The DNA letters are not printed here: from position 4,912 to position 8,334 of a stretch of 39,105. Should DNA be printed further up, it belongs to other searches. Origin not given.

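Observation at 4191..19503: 15-kb block of five consecutive T9SS-tagged secreted proteins (~5,030 aa) with no recognisable enzymes: candidate undescribed cell-surface assembly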

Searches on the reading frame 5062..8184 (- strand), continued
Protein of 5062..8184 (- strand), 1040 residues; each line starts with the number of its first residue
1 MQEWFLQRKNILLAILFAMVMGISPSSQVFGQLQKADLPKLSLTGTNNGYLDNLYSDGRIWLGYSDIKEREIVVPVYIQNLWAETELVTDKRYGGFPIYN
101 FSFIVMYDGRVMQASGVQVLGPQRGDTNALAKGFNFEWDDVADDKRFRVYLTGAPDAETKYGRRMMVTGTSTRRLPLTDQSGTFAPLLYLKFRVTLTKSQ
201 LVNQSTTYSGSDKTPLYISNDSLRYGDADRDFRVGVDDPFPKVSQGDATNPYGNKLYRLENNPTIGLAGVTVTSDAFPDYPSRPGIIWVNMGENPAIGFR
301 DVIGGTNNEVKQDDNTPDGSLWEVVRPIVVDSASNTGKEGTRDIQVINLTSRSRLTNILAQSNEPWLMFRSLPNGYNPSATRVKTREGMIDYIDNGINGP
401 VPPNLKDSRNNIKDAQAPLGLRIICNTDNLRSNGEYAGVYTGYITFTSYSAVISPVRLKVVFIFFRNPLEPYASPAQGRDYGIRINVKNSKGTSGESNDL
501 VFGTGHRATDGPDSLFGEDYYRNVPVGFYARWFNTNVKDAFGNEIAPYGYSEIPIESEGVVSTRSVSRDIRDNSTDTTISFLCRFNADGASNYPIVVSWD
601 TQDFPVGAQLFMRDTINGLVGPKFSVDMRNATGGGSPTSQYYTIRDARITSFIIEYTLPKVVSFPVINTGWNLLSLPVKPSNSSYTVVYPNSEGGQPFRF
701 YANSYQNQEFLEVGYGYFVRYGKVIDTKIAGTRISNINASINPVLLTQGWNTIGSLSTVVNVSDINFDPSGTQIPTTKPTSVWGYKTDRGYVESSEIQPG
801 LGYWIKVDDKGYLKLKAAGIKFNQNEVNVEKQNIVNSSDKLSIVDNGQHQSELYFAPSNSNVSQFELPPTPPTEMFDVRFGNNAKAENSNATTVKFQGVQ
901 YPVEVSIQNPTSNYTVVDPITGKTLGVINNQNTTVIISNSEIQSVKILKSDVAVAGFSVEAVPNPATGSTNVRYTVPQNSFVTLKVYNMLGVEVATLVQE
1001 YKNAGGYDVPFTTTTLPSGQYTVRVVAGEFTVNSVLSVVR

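Call 15: find_related_loci(query=A1, collection=genome_contigs, flank=10000)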
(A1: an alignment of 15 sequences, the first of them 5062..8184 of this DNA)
Query A1 (1040 aa) in genome_contigs; peptide patterns used: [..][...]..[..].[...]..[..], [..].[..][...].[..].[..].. (x = any residue, [..] = any of these).
110 stretches matched a pattern; 83 encode a relative of the query (tblastn E <= 1e-3); the best 80 are kept; 80 distinct loci.
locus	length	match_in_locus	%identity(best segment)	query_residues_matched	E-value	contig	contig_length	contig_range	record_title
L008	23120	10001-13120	95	1-1040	0e+0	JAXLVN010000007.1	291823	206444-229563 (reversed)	MAG: Candidatus Kapaibacterium sp. isolate STL-BAC57 C1.230.fa-7, whole genome shotgun sequence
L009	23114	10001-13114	86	1-1040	0e+0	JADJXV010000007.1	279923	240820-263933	MAG: Ignavibacteria bacterium isolate Lyne_18-Q3-R50-59_BAT3C.229 tig00010222-10-2789860, whole genome shotgun sequence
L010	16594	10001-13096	65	1-1040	0e+0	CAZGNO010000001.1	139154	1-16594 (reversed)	MAG TPA_asm: uncultured Chitinophagaceae bacterium isolate SRP178908_co1_320 genome assembly, contig: NODE_42_length_139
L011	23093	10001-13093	64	1-1040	0e+0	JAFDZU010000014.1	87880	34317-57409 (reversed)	MAG: Bacteroidetes bacterium isolate SZAS-91 BACT-KAN-6__14__length-87880, whole genome shotgun sequence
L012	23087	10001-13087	63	1-1040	0e+0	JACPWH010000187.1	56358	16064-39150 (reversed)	MAG: Ignavibacteriae bacterium isolate NC_groundwater_806_Pr6_B-0.1um_39_9 kurt_kritikos_18_scaffold_496114, whole genom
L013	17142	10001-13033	47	7-1040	0e+0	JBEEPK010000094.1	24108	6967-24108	MAG: Bacteroidota bacterium isolate dobsoncreek_2019_sw_WHONDRS-S19S_0087_F_bin.15 scaffold_2695, whole genome shotgun s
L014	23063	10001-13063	47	1-1040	0e+0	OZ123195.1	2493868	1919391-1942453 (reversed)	MAG: Bacteroidota bacterium isolate ME-04may21-LR-49 genome assembly, chromosome: 1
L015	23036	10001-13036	46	6-1040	0e+0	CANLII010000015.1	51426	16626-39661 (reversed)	MAG: Ignavibacteria bacterium isolate ZE-13oct10-104 genome assembly, contig: ZE-13oct10-C185, whole genome shotgun sequ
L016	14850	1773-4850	47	1-1036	0e+0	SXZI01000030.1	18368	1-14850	MAG: Bacteroidota bacterium isolate F1-20-MAGs108 F1-20__c104566, whole genome shotgun sequence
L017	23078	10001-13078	47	1-1036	0e+0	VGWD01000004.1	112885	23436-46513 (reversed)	MAG: Ignavibacteria bacterium isolate K_Offshore_80m_m2_224 K_Offshore_80m_m2_224_Ga0194132_10000240, whole genome shotg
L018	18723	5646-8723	48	1-1036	0e+0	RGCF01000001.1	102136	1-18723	MAG: Bacteroidetes bacterium isolate WB6_2A_118 contig_100_0, whole genome shotgun sequence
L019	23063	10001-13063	47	1-1040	0e+0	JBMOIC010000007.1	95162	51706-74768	MAG: Bacteroidota bacterium isolate Deming_bin.385 contig288, whole genome shotgun sequence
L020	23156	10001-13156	38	1-1040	0e+0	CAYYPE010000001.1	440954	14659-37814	MAG TPA_asm: uncultured Hyphomicrobiales bacterium isolate binchicken_co58_170 genome assembly, contig: NODE_9_length_44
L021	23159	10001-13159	39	1-1040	0e+0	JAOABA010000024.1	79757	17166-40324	MAG: Candidatus Kapaibacterium sp. isolate SKW166 k141_1394660, whole genome shotgun sequence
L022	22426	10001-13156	38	1-1040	0e+0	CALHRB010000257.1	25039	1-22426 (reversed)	MAG: Candidatus Kapabacteria bacterium isolate N1_Bin_Bin_40_sub genome assembly, contig: c_000003864265, whole genome s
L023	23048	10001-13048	40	16-1040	0e+0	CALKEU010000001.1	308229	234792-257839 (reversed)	MAG: Candidatus Kapabacteria bacterium isolate S1_Bin_METABAT__74_1 genome assembly, contig: c_000002926252, whole genom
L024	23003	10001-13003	38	38-1040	0e+0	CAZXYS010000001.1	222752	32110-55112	MAG TPA_asm: uncultured Hyphomicrobiales bacterium isolate SRP141376_co1_372 genome assembly, contig: NODE_69_length_222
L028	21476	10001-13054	39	30-1040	0e+0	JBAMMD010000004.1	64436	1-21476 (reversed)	MAG: Candidatus Kapaibacterium sp. isolate MAG22 ExploCarb_3808S_S2_120_length_64436_cov_16, whole genome shotgun sequen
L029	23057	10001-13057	38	31-1040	0e+0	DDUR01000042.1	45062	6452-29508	MAG TPA_asm: Ignavibacteria bacterium UBA2333 UBA2333_contig_3841, whole genome shotgun sequence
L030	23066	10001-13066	39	23-1040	0e+0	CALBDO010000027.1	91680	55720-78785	MAG: Candidatus Kapabacteria bacterium isolate R1_Bin_METABAT__89_1 genome assembly, contig: c_000002402533, whole genom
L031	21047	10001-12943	37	18-1040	0e+0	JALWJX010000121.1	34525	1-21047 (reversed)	MAG: Candidatus Kapaibacterium sp. isolate M17_metabat1_scaf2bin.117 M17_NODE_740_length_34525_cov_2.075266, whole genom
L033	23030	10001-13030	39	38-1040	0e+0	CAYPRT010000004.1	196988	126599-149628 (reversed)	MAG TPA_asm: uncultured Hyphomicrobiales bacterium isolate binchicken_co30_98 genome assembly, contig: NODE_79_length_19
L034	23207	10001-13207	36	1-1040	0e+0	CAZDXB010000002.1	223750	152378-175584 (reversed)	MAG TPA_asm: uncultured Hyphomicrobiales bacterium isolate SRP141376_co1_185 genome assembly, contig: NODE_66_length_223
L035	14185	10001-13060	37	13-1040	0e+0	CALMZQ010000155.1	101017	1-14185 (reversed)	MAG TPA_asm: uncultured Ignavibacteria bacterium isolate SRR6670123_bin.14_CONCOCT_v1.1_MAG genome assembly, contig: ERZ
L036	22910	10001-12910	37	29-1040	0e+0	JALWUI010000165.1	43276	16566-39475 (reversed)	MAG: Candidatus Kapaibacterium sp. isolate M2_metabat2_scaf2bin.264 M2_NODE_597_length_43276_cov_3.130339, whole genome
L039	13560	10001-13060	37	13-1040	0e+0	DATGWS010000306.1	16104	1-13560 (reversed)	MAG TPA_asm: Candidatus Didemnitutus sp. isolate SMAG_U10588 k141_123035, whole genome shotgun sequence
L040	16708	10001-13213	37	14-1040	0e+0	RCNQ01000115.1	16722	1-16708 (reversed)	MAG: Bacteroidetes/Chlorobi group bacterium ChocPot_Mid ChocPot_contig_3122, whole genome shotgun sequence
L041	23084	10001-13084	38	20-1040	0e+0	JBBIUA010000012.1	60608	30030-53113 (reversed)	MAG: Ignavibacteria bacterium isolate QNF170220_bin_42 NODE_351_length_60608_cov_2.47636, whole genome shotgun sequence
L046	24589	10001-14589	37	11-1040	3e-176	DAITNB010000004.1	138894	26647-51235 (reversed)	MAG TPA_asm: bacterium isolate CTOTU10762 NODE_36_length_138894_cov_27.746469, whole genome shotgun sequence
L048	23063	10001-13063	36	1-1040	1e-175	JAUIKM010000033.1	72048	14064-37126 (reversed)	MAG: bacterium isolate Co_bin.359 NODE_3034_length_72048_cov_3.801491, whole genome shotgun sequence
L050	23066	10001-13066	36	1-1040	1e-177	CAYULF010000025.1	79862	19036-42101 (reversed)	MAG TPA_asm: uncultured Hyphomicrobiales bacterium isolate SRP334346_co1_107 genome assembly, contig: NODE_397_length_79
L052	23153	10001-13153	35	6-1040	6e-174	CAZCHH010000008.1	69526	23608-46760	MAG TPA_asm: uncultured Hyphomicrobiales bacterium isolate SRP239243_co1_429 genome assembly, contig: NODE_402_length_69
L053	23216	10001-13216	36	11-1040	6e-171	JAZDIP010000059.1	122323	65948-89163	MAG: bacterium isolate MEGAHIT-group-0.412 k141_15435100, whole genome shotgun sequence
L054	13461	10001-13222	35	1-1040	1e-170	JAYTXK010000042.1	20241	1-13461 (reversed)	MAG: Ignavibacteriota bacterium isolate GFS_5961 GFS_5961_41, whole genome shotgun sequence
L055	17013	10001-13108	37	11-1040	2e-170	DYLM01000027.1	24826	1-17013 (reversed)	MAG TPA_asm: Chloroherpeton thalassium isolate SulCav_AS07-7_33_25 SulCav_AS07_7_1892_length_24826_cov_15_934238, whole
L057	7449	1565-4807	35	7-1040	2e-168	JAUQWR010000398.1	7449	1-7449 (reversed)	MAG: Candidatus Kapaibacterium sp. isolate BIN8 contig_161009, whole genome shotgun sequence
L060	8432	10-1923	44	386-1040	6e-158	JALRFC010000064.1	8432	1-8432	MAG: Candidatus Kapaibacterium sp. isolate JZJ.24 NODE_64_length_8432_cov_3.315141, whole genome shotgun sequence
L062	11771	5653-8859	33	39-1040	2e-143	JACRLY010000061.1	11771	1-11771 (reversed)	MAG: Ignavibacteriae bacterium isolate NC_groundwater_1893_Pr3_B-0.1um_34_8 SR2-18-B1_coassembly_10095, whole genome sho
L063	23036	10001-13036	33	5-1040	6e-138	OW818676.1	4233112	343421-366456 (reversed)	metagenome genome assembly, chromosome: 1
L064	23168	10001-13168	33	10-1040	3e-137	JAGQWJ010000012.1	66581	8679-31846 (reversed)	MAG: Ignavibacteriae bacterium isolate HKST-UBA125 NODE_12_length_66581_cov_8.371271, whole genome shotgun sequence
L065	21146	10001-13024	39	38-1040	7e-179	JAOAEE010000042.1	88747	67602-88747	MAG: Ignavibacteria bacterium isolate SKW251 k141_11478, whole genome shotgun sequence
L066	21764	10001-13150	34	12-1040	3e-134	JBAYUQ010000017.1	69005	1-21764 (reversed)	MAG: Candidatus Kapaibacterium sp. isolate SO_2016_LW3_39 scaffold00582_LW162_2016, whole genome shotgun sequence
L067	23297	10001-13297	33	9-1040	2e-132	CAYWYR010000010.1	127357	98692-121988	MAG TPA_asm: uncultured Hyphomicrobiales bacterium isolate SRP063590_co1_58 genome assembly, contig: NODE_130_length_127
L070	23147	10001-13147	35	10-1040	4e-165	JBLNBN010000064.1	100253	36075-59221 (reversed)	MAG: Chloroflexota bacterium isolate MAG150 PRJNA951521_bin11_renamed_63, whole genome shotgun sequence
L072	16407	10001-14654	38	31-1040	2e-176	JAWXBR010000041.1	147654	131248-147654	MAG: bacterium isolate MP6IB1.81 k99_779736, whole genome shotgun sequence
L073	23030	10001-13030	39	38-1040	0e+0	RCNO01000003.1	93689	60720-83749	MAG: Bacteroidetes/Chlorobi group bacterium MS-B_bin-24 MS_under00003, whole genome shotgun sequence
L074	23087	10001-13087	34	37-1040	2e-138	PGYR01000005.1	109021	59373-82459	MAG: Ignavibacteriae bacterium HGW-Ignavibacteriae-4 08E140C01_z5_2013_Ig3399_v2_scaffold_220, whole genome shotgun sequ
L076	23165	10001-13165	34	10-1040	2e-138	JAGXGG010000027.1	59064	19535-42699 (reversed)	MAG: Ignavibacteriota bacterium isolate LH_M33 k141_318316, whole genome shotgun sequence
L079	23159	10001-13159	33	10-1040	1e-137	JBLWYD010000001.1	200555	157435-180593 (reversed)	MAG: Bacteroidota bacterium isolate EA25-02 A25maxbin.007RE.5K@1, whole genome shotgun sequence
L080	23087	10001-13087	33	32-1040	4e-131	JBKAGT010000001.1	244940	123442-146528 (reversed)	MAG: Chlorobiota bacterium isolate Ske_MAG9 Ske_MAG9_0001, whole genome shotgun sequence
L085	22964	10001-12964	37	5-1040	0e+0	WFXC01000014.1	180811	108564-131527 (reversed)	MAG: Candidatus Kapaibacterium sp. isolate S141_32_esom k151_198021, whole genome shotgun sequence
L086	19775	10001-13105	37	11-1040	2e-170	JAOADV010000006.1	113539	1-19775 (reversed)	MAG: Ignavibacteria bacterium isolate SKW242 NODE_6_length_113539_cov_8.383679, whole genome shotgun sequence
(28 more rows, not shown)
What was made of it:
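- One locus per genome assembly among the 80 GTDB species loci, including complete chromosomes (call 15). The block is conserved class-wide and appears single-copy (call 15).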

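Call 20: search_solved_structures(query=A1, max_evalue=1)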
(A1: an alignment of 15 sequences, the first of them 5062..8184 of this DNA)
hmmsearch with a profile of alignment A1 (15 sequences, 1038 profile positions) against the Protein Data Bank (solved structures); distinct sequences matched with E-value up to 1: 2.
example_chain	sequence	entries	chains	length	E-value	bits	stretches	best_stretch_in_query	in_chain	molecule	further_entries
8glj_D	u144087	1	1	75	0.0052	17.9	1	957-1034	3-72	Por secretion system C-terminal sorting domain-containing protein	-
8glk_D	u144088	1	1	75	0.0092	17.1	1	958-1037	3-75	Endonuclease I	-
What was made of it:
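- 5065..5298 (-): D CTD (residues 963-1040). The family profile hits 8glj_D and 8glk_D (call 20).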

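Call 36: predict_structure(alignment_id=A2)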
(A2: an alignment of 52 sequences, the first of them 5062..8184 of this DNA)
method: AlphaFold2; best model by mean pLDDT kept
length: 1040 residues; sequences in the alignment: 52
mean_pLDDT: 84.0   pTM: 0.61
mean pLDDT of the five models: 84.0, 84.0, 82.9, 82.7, 82.5
residues with pLDDT >= 90: 320; 70-90: 609; 50-70: 96; < 50: 15
segments of 3 or more residues with pLDDT < 50: 1-3, 24-30, 952-955
pLDDT, mean of each block of 10 residues (from residue 1): 56 69 48 78 91 86 86 92 86 89 95 92 73 92 90 87 94 87 89 92 88 91 84 89 83 87 90 86 92 90 65 87 88 68 89 88 94 84 90 84 75 86 87 79 92 92 87 60 90 87 88 89 90 84 86 71 80 77 90 91 79 67 76 82 88 80 72 87 81 85 87 92 79 80 88 88 87 82 89 87 92 80 61 85 90 88 88 89 88 90 88 85 82 85 87 61 82 83 88 87 85 86 85 83
secondary structure, 60 per line:
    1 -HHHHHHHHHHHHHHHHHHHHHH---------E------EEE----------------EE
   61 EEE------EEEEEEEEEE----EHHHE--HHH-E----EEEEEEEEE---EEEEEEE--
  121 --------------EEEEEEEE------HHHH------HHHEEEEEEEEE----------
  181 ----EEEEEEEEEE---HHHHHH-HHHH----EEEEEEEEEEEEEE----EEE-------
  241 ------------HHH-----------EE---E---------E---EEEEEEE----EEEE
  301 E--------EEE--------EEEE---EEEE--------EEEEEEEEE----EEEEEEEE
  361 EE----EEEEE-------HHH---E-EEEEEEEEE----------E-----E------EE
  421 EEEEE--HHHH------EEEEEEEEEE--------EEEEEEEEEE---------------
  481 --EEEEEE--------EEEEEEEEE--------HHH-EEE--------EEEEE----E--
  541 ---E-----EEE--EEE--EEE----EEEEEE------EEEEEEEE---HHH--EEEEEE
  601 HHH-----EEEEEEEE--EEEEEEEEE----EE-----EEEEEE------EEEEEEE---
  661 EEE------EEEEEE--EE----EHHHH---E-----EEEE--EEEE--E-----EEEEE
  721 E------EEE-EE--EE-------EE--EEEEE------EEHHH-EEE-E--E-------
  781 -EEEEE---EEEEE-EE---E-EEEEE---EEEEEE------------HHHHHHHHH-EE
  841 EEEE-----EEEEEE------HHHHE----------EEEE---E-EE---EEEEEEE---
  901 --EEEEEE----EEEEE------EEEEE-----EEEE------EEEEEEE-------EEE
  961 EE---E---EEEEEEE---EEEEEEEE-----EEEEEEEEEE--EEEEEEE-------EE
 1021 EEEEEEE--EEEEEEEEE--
elements in order (helices of 4 or more, strands of 3 or more residues): H2-23 E40-42 E59-63 E70-79 E100-108 E112-118 E135-142 H149-152 E162-170 E185-194 H198-203 H205-208 E213-226 E231-233 E286-292 E297-301 E310-312 E321-324 E328-331 E340-348 E353-362 E367-371 E387-395 E419-425 H428-431 E438-447 E456-465 E483-488 E497-505 E518-520 E529-533 E550-552 E555-557 E560-562 E567-572 E579-586 E595-600 E609-616 E619-627 E639-644 E651-657 E661-663 E670-675 H685-688 E698-701 E704-707 E716-721 E728-730 E749-753 E766-768 E782-786 E790-794 E803-807 E811-816 H829-837 E839-844 E850-855 H862-865 E877-880 E891-897 E903-908 E913-917 E924-928 E934-937 E944-950 E958-962 E970-976 E980-987 E993-1002 E1005-1011 E1019-1027 E1030-1038
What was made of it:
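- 5062..8184 (-): Gene D: 1040 aa, an all-β chain of about eight sandwich domains plus CTD. AlphaFold model with mean pLDDT 84 (call 36).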

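Call 38: fold_search(model_id=the predicted structure, library=pdb)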
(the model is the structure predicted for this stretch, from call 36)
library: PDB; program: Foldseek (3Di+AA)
matches with E <= 10: 1783; with E <= 0.001: 51
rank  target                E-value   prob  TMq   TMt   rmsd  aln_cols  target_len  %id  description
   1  9ijj_4G               1.2e-08  0.94  0.09  0.03  54.0      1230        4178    9  In situ structure of the central apparatus in mouse sperm axoneme. (released 2025-06-04)
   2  9ijj_4H               2.2e-08  0.98  0.13  0.05  50.1      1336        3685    8  In situ structure of the central apparatus in mouse sperm axoneme. (released 2025-06-04)
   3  7sqc_2A               3.1e-08  0.99  0.11  0.14  31.2      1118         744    7  Ciliary C1 central pair apparatus isolated from Chlamydomonas reinhardtii (released 2022-04-13)
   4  7som_D                7.4e-08  0.89  0.10  0.08  41.8      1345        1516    8  Ciliary C2 central pair apparatus isolated from Chlamydomonas reinhardtii (released 2022-04-13)
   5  7edd                  1.4e-07  0.92  0.09  0.07  32.4       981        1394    9  Crystal structure of a serine protease from Streptococcus pyogenes (released 2021-05-12)
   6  8beg_B                2.4e-07  0.99  0.14  0.19  21.2       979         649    8  Structure of Ig-like domains from PrgB (released 2022-11-30)
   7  9ijj_4J               3.6e-07  0.91  0.09  0.13  33.7      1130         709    7  In situ structure of the central apparatus in mouse sperm axoneme. (released 2025-06-04)
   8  9ijj_C                1.0e-06  1.00  0.13  0.13  24.5      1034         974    6  In situ structure of the central apparatus in mouse sperm axoneme. (released 2025-06-04)
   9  9hcj_10               2.5e-06  0.21  0.06  0.04  55.0      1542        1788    8  D. discoideum nuclear pore complex (released 2024-12-25)
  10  9ijj_E                3.0e-06  0.95  0.08  0.15  24.6       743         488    8  In situ structure of the central apparatus in mouse sperm axoneme. (released 2025-06-04)
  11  7s63_A                4.2e-06  0.57  0.09  0.07  45.8      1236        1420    8  Native-form oocyte/egg Alpha-2-Macroglobulin (A2Moo) tetramer (released 2022-01-05)
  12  8uh2_A                4.9e-06  0.77  0.07  0.11  42.5       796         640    8  Complex of C3b with the inhibitor albicin (released 2024-05-08)
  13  9u60_E                6.0e-06  0.82  0.09  0.07  53.7      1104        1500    8  C3 convertases zymogen C4b2 in loading state (released 2026-01-14)
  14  5i5k_A                1.4e-05  0.66  0.09  0.06  41.0      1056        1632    8  Structure of complement C5 in complex with eculizumab (released 2016-03-16)
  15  8dh8_A                1.5e-05  0.75  0.11  0.14  25.8      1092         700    7  Leptin-bound leptin receptor complex-full ECD (released 2023-04-19)
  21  6za2_B                6.7e-05  0.23  0.09  0.08  33.6      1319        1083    8  Crystal structure of dimeric latent PorU from Porphyromonas gingivalis (released 2021-09-29)
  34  6za2_A                2.8e-04  0.16  0.09  0.09  32.9      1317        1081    8  Crystal structure of dimeric latent PorU from Porphyromonas gingivalis (released 2021-09-29)
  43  5m11                  5.7e-04  0.51  0.08  0.10  25.6       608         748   12  Structural and functional probing of PorZ, an essential bacterial surface component of the type-IX secretion system of h (released 2016-11-09)
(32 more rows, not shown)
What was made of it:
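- On T9SS-dependent S-layer (TfsA/TfsB type): The D model is a chain of β-sandwich domains plus a CTD (calls 36, 38).
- PorU (6za2) and PorZ (5m11) appear among the Foldseek hits for D (call 38). The PorU and PorZ matches have very low TM (about 0.08) and low probability, and are explained by the CTD plus Ig-like domains (call 38).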
